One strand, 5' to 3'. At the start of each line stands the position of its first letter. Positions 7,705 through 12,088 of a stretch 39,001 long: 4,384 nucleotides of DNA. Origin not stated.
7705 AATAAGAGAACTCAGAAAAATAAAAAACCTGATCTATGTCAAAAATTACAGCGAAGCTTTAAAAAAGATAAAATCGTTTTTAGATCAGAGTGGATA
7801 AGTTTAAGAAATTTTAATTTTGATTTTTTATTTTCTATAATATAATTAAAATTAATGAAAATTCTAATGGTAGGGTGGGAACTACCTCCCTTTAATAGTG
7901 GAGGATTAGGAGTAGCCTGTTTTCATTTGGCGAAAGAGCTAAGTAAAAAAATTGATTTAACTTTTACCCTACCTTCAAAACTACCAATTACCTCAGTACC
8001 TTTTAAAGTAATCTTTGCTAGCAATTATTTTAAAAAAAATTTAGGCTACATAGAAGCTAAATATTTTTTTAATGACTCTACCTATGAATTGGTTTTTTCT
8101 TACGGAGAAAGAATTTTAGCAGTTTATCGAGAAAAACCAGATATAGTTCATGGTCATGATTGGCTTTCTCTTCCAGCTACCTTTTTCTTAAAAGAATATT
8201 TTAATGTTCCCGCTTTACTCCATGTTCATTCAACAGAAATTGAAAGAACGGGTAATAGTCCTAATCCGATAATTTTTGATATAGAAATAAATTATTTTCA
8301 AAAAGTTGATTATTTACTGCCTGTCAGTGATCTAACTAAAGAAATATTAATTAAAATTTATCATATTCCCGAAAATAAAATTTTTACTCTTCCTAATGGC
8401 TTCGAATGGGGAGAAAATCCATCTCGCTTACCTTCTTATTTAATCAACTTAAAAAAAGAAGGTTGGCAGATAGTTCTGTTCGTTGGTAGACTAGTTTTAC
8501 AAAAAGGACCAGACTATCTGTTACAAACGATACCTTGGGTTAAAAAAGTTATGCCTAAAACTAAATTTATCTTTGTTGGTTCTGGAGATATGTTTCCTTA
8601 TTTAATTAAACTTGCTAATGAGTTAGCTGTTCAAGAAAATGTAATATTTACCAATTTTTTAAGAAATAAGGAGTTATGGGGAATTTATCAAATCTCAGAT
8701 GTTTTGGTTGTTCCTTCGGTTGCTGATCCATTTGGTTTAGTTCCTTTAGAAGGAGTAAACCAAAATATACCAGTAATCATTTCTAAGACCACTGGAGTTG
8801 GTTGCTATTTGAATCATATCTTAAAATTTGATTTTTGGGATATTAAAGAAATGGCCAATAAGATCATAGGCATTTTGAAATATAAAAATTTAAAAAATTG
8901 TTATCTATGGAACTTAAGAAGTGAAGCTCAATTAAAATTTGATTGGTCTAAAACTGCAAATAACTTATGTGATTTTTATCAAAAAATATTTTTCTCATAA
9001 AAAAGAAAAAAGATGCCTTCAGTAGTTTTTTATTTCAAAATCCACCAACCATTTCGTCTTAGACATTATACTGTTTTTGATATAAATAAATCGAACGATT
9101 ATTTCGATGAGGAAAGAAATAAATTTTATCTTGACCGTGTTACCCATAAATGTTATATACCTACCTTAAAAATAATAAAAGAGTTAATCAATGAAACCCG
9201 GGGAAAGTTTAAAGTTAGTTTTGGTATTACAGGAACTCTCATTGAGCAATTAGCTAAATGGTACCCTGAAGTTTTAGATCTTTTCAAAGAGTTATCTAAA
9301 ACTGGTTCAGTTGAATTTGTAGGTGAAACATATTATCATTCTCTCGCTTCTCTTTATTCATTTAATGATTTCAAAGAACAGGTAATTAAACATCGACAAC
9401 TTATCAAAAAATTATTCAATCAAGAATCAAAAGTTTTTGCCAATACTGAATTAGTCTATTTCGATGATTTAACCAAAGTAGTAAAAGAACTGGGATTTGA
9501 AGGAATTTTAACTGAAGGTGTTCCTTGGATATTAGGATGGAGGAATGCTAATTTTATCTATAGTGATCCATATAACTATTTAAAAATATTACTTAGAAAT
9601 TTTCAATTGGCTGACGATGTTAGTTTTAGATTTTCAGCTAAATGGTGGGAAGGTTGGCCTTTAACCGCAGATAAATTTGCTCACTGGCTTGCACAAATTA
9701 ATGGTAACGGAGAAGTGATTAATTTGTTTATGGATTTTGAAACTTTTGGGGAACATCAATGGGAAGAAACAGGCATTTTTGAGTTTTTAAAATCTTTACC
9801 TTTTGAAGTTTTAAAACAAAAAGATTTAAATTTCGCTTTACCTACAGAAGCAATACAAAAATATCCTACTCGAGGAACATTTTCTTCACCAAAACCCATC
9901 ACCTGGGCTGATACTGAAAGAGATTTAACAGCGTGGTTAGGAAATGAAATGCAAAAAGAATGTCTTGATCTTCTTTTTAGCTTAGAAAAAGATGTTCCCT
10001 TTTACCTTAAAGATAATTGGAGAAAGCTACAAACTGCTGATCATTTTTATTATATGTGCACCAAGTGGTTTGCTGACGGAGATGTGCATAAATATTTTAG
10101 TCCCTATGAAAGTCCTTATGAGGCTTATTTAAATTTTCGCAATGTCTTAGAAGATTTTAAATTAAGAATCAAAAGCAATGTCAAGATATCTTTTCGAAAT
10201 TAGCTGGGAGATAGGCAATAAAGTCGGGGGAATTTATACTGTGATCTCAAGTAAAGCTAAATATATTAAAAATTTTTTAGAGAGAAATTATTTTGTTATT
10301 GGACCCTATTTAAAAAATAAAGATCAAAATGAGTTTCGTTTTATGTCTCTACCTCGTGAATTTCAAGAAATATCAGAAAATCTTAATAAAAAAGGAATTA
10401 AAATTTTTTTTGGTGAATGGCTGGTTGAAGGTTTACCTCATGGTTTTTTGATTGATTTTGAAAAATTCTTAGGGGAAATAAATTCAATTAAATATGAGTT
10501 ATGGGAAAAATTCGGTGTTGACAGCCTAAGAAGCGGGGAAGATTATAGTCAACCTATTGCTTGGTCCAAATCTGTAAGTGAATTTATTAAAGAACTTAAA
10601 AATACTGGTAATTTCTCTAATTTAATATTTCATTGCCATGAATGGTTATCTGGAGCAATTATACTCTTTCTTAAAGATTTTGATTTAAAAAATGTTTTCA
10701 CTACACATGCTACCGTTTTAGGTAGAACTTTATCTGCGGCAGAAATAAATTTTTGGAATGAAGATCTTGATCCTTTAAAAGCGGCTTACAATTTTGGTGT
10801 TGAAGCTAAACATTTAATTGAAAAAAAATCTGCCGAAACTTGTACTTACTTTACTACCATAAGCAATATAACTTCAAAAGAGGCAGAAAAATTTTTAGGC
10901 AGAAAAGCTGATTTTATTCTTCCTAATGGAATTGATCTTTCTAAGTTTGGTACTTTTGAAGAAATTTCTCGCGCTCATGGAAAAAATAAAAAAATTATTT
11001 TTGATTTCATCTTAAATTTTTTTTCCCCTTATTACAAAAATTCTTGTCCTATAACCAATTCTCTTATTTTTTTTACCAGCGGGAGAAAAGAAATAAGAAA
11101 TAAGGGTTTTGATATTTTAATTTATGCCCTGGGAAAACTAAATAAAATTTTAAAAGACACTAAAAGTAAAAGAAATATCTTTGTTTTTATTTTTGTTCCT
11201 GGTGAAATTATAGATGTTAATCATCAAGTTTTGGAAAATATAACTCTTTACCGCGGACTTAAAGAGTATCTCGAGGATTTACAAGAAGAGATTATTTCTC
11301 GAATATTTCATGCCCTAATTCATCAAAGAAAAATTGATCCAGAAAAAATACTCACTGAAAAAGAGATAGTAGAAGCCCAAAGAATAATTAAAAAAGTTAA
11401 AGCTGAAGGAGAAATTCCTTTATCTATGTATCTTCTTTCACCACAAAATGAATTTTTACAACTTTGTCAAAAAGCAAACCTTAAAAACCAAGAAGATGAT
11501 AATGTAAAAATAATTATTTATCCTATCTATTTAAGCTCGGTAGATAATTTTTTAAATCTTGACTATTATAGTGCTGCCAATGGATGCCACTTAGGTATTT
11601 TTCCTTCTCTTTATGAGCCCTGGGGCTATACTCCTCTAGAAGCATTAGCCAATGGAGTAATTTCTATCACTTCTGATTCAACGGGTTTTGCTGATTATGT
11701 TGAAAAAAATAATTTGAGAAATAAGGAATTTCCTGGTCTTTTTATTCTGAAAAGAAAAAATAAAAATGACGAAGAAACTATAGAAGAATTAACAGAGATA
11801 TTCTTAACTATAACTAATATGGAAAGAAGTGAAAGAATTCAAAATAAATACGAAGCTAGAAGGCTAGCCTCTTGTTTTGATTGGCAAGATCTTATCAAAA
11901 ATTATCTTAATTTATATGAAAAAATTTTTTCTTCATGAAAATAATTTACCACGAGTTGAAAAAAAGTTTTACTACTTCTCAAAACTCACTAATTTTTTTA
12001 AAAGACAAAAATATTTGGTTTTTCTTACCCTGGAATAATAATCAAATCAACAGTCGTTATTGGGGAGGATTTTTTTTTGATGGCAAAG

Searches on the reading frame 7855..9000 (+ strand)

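Call 44: search_protein_families(library=pfam, proteins=[window:7855-9000:+], max_evalue=0.001)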
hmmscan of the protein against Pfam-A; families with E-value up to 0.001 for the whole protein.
window:7855-9000:+ (381 aa): 7 families
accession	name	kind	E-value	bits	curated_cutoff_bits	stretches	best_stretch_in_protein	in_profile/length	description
PF00534.26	Glycos_transf_1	-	1.3e-26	93.7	26.4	1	199-344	10-159/172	Glycosyl transferases group 1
PF13692.12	Glyco_trans_1_4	-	1e-20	74.9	27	1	206-341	3-140/142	Glycosyl transferases group 1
PF13439.12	Glyco_transf_4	-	5.9e-14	52.9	28.5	1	16-183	2-166/170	Glycosyltransferase Family 4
PF08323.17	Glyco_transf_5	-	7.7e-14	52.4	22.7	1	2-134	1-175/239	Starch synthase catalytic domain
PF20706.3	GT4-conflict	-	2.3e-10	40.4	26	1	94-323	81-324/385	Family 4 Glycosyltransferase in conflict systems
PF13579.12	Glyco_trans_4_4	-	2e-07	31.9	29.7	1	91-182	68-158/158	Glycosyl transferase 4-like domain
PF00982.27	Glyco_transf_20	-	0.00033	20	32.5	1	267-343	358-439/473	Glycosyltransferase family 20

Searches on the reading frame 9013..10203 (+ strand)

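Call 44: search_protein_families(library=pfam, proteins=[window:9013-10203:+], max_evalue=0.001)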
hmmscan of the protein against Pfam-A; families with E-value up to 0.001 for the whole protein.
window:9013-10203:+ (396 aa): 2 families
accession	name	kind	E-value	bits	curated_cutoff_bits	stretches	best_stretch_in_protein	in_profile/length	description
PF03065.20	Glyco_hydro_57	-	3e-73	247.1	21.2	1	5-289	1-287/291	Glycosyl hydrolase family 57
PF01522.26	Polysacc_deac_1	-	0.0003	21.2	23.1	1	76-163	43-122/124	Polysaccharide deacetylase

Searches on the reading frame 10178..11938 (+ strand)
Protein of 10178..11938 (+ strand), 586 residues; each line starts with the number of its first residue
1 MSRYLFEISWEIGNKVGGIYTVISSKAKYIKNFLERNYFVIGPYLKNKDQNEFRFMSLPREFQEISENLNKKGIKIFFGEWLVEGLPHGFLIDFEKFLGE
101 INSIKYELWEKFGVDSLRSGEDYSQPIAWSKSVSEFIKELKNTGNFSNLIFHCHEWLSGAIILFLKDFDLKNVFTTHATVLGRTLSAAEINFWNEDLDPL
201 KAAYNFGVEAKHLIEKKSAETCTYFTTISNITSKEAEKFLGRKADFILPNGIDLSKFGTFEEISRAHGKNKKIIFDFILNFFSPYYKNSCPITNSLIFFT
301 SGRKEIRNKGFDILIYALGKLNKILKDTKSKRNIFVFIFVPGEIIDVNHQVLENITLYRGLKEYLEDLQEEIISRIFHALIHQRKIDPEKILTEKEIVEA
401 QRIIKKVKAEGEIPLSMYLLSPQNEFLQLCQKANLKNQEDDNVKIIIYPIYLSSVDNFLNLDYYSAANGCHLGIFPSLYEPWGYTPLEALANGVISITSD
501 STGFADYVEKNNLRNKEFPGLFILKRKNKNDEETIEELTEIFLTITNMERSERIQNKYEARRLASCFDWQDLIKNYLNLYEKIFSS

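Call 44: search_protein_families(library=pfam, proteins=[window:10178-11938:+], max_evalue=0.001)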
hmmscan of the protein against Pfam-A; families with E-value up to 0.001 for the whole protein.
window:10178-11938:+ (586 aa): 6 families
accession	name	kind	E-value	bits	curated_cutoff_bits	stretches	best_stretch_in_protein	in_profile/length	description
PF05693.19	Glycogen_syn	-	7.5e-121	405.2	27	1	7-578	1-577/639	Glycogen synthase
PF00534.26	Glycos_transf_1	-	2.9e-09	37.1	26.4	1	468-523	91-140/172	Glycosyl transferases group 1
PF20706.3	GT4-conflict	-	7.4e-07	28.9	26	1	468-553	280-363/385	Family 4 Glycosyltransferase in conflict systems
PF08323.17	Glyco_transf_5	-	1.1e-06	29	22.7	1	8-232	5-220/239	Starch synthase catalytic domain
PF13692.12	Glyco_trans_1_4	-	7.6e-06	26.7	27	1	466-511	73-118/142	Glycosyl transferases group 1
PF13439.12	Glyco_transf_4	-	0.00086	19.8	28.5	0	150-255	75-169/170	Glycosyltransferase Family 4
